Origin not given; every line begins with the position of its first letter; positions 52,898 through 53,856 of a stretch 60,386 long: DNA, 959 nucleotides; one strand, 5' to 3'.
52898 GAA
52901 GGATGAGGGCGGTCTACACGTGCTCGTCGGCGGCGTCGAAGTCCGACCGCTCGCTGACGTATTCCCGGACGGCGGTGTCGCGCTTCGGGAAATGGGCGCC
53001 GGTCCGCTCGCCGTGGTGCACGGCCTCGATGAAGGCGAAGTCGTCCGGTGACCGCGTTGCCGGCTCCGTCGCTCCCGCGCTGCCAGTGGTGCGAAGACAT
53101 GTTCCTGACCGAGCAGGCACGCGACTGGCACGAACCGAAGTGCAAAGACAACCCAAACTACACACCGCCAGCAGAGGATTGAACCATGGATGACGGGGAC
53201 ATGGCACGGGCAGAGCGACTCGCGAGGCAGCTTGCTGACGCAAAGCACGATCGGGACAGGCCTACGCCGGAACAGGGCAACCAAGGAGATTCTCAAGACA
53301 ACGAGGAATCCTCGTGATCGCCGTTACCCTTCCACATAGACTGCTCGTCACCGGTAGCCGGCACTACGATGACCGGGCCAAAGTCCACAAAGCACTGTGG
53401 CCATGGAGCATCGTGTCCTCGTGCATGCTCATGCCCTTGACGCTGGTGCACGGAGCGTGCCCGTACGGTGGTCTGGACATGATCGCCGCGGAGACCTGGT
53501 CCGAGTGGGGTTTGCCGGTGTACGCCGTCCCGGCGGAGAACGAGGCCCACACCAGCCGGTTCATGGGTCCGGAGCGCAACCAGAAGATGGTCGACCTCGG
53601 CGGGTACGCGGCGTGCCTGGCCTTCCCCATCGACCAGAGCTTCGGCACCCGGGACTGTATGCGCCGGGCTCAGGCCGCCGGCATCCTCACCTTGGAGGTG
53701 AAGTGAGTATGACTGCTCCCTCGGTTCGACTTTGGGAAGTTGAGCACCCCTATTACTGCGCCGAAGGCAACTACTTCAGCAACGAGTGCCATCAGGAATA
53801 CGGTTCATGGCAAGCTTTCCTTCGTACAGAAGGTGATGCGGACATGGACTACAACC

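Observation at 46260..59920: A 21-bp dyad motif, ACGTnr-yCCAnnnGs-TAACGT, embedded in 10 promoters of the early arm only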

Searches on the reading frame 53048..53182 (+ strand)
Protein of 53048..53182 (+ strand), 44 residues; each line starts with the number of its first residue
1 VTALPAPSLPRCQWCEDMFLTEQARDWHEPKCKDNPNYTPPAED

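Call 76: search_protein_families(library=phrogs, proteins=[window:53048-53182:+], max_evalue=0.01)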
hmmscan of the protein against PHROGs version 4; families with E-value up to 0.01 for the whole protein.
window:53048-53182:+ (44 aa): 0 families

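Call 77: search_protein_families(library=pfam, proteins=[window:53048-53182:+], max_evalue=0.01)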
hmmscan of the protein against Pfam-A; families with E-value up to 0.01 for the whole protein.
window:53048-53182:+ (44 aa): 0 families

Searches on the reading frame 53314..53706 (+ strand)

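Call 77: search_protein_families(library=pfam, proteins=[window:53314-53706:+], max_evalue=0.01)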
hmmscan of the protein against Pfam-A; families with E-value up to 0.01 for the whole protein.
window:53314-53706:+ (130 aa): 1 family
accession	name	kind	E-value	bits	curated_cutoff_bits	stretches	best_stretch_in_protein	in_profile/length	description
PF10686.14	YAcAr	-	0.00011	22.4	28.2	1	9-79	2-66/66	YspA, cpYpsA-related SLOG family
